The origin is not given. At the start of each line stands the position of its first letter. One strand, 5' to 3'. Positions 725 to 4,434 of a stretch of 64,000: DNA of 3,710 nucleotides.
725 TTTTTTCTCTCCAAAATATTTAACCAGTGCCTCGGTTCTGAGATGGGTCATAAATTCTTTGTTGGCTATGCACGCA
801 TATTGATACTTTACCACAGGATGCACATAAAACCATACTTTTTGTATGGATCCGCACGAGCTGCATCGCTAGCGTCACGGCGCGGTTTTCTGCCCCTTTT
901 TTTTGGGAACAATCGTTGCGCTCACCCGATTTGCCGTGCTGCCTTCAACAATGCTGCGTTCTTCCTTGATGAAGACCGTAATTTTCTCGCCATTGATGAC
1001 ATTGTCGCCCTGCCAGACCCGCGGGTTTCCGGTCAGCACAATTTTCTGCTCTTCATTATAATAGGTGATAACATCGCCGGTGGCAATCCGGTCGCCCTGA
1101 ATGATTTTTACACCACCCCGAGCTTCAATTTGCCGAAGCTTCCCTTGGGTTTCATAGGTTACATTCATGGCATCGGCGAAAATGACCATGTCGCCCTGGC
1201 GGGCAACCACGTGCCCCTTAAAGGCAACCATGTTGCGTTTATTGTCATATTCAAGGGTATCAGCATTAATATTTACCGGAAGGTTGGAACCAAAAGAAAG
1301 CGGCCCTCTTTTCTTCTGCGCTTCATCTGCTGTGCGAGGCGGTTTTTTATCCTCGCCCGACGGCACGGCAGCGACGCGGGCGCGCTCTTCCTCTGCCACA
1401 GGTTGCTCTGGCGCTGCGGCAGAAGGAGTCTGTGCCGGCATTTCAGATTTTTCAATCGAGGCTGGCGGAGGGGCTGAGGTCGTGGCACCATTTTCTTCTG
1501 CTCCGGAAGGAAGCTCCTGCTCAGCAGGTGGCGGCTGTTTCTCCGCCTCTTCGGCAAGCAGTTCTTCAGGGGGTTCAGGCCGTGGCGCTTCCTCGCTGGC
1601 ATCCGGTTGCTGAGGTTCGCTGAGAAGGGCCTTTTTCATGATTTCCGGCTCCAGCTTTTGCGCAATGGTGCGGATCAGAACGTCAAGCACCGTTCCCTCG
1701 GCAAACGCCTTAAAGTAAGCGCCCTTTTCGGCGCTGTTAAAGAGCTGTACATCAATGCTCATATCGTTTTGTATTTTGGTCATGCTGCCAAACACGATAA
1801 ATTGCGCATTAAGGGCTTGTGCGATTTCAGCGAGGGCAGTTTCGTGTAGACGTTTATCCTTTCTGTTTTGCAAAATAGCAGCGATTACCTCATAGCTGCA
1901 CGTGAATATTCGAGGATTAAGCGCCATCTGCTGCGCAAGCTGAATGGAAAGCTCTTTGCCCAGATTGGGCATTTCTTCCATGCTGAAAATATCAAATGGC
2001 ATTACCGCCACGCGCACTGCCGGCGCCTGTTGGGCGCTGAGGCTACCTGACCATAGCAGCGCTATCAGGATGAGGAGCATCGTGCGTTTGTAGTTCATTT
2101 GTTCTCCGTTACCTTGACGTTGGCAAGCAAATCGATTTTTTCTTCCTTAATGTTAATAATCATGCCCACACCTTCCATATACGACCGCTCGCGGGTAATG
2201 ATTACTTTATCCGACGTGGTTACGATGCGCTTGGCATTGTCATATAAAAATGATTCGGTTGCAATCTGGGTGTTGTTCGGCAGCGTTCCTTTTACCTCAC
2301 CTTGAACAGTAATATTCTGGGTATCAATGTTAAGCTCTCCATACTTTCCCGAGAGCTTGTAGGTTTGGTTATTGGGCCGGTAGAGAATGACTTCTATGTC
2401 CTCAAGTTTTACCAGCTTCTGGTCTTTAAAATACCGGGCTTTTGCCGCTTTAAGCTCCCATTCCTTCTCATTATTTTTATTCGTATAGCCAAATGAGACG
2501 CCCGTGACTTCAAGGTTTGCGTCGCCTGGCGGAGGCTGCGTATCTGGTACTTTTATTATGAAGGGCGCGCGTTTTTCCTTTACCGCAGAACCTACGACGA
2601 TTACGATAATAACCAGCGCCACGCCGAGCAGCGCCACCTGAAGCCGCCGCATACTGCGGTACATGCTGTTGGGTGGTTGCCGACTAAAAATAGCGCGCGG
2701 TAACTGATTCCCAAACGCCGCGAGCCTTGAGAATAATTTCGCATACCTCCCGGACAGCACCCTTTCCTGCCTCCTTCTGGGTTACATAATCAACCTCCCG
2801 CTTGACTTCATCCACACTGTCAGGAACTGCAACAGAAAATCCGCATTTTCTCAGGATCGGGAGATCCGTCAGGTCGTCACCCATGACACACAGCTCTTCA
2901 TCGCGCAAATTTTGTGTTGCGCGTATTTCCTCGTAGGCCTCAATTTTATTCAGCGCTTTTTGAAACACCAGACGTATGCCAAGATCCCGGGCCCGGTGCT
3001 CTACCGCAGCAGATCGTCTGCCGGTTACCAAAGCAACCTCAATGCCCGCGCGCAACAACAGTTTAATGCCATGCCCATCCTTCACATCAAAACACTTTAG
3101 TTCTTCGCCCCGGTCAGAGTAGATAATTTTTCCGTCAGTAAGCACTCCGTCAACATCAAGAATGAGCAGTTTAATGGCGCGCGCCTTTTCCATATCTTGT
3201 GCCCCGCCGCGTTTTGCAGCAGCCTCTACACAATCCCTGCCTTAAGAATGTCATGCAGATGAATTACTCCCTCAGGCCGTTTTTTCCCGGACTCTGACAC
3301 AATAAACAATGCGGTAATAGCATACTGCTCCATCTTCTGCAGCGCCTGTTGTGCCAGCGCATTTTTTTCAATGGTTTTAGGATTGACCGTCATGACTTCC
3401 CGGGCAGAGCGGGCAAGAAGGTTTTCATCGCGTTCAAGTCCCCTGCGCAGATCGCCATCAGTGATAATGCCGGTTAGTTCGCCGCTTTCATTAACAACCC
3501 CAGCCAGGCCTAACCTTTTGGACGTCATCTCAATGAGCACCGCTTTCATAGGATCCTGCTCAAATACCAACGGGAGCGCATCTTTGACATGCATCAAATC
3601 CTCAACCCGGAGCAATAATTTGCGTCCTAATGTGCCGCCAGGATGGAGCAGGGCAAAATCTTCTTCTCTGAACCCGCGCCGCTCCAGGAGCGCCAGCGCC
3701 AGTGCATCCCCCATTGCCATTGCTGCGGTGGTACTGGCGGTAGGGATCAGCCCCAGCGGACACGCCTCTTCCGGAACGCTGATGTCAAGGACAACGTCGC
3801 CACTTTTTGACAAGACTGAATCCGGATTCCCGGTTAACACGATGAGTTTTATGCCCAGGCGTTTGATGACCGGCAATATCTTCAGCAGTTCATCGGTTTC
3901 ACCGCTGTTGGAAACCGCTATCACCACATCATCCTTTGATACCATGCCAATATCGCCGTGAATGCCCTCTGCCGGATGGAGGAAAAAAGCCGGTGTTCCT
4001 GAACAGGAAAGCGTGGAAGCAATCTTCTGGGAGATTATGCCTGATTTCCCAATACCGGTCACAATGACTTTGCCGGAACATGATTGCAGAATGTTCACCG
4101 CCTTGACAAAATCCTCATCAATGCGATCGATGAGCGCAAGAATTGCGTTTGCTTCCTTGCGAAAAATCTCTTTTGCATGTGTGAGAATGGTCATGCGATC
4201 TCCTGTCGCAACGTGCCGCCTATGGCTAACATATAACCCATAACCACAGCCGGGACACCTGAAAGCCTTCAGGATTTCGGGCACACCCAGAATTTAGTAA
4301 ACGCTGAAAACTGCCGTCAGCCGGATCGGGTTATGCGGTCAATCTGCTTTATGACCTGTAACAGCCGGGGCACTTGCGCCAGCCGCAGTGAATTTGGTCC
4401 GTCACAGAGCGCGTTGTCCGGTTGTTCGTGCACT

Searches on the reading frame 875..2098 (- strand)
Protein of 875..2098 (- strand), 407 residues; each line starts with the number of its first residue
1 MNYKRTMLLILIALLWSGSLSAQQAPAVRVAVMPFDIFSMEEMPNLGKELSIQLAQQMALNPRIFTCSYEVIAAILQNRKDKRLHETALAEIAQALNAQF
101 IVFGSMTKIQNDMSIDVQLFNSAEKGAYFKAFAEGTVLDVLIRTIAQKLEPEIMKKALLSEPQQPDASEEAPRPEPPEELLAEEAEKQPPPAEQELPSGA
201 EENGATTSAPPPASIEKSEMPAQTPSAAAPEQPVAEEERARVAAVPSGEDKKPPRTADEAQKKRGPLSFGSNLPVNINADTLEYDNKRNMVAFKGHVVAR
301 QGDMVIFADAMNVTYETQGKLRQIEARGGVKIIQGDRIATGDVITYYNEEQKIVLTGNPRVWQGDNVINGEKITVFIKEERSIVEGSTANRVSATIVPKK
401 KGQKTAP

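Call 20: search_protein_families(library=ncbifam, proteins=[window:875-2098:-])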
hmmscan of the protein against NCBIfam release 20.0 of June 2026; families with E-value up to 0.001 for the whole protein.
window:875-2098:- (407 aa): 3 families
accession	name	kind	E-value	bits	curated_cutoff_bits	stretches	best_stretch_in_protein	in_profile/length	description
TIGR03002.1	outer_YhbN_LptA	equivalog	2.2e-29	102.2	71.7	1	270-399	5-142/142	lipopolysaccharide transport periplasmic protein LptA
NF008143.0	PRK10894.1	equivalog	2.3e-11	43.3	234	1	271-404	32-172/184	lipopolysaccharide ABC transporter substrate-binding protein LptA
NF002997.0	PRK03761.1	equivalog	7.8e-06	24.3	683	1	271-333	47-112/783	LPS assembly protein LptD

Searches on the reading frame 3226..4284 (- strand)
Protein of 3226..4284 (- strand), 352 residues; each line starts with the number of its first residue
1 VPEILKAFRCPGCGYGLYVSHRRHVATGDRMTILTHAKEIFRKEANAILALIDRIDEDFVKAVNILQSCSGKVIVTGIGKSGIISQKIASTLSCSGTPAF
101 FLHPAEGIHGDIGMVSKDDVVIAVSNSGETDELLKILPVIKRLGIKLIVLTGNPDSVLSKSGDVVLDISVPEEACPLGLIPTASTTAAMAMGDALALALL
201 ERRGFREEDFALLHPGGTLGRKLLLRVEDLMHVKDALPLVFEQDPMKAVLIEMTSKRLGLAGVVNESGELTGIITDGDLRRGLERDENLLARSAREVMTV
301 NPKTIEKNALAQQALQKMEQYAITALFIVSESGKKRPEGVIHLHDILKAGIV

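Call 20: search_protein_families(library=ncbifam, proteins=[window:3226-4284:-])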
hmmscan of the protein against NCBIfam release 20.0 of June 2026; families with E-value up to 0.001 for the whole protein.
window:3226-4284:- (352 aa): 24 families
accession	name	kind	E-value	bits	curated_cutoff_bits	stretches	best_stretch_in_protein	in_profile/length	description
NF008141.0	PRK10892.1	equivalog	7.1e-108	360.7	505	1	33-352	12-328/328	arabinose-5-phosphate isomerase KdsD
TIGR00393.1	kpsF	subfamily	3e-97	325.4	203.7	1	71-334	1-262/268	KpsF/GutQ family sugar-phosphate isomerase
NF008581.0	PRK11543.1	equivalog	2.1e-92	309.6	481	1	33-352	5-321/321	arabinose-5-phosphate isomerase GutQ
NF010701.0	PRK14101.1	equivalog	1.3e-13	50.1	920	1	18-203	419-598/638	bifunctional transcriptional regulator/glucokinase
NF008590.0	PRK11557.1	equivalog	2.6e-11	43.5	355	1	39-202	101-262/282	MurR/RpiR family transcriptional regulator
NF041755.1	RuMP_HxlAB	equivalog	2.9e-11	43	500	1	35-210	215-383/391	bifunctional 3-hexulose-6-phosphate synthase/6-phospho-3-hexuloisomerase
TIGR03127.2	RuMP_HxlB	equivalog_domain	3.8e-11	43.2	160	1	52-209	12-169/178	6-phospho-3-hexuloisomerase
NF008458.0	PRK11337.1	equivalog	9.6e-08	31.3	378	1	112-173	183-244/293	MurR/RpiR family transcriptional regulator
NF041128.1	glucosaP_deam_GlmD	equivalog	2.2e-07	30.4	580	1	54-175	16-133/323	glucosamine-6-phosphate deaminase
NF008451.0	PRK11302.1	subfamily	4.4e-07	29.6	296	1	38-206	96-261/286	transcriptional regulator HexR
NF040776.2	AlsR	equivalog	5e-07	28.9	400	1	114-178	173-236/279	transcriptional repressor AlsR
TIGR00274.1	TIGR00274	equivalog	2.6e-06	26.7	302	1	115-174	124-183/291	N-acetylmuramic acid 6-phosphate etherase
NF011447.0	PRK14869.2-3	equivalog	2.6e-06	26.3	522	1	219-285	62-126/540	putative manganese-dependent inorganic diphosphatase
NF003915.0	PRK05441.1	subfamily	2.3e-05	23.6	168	1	115-174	129-188/300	N-acetylmuramic acid 6-phosphate etherase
NF001484.0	PRK00331.1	subfamily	2.6e-05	22.8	381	1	112-205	328-418/601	isomerizing glutamine--fructose-6-phosphate transaminase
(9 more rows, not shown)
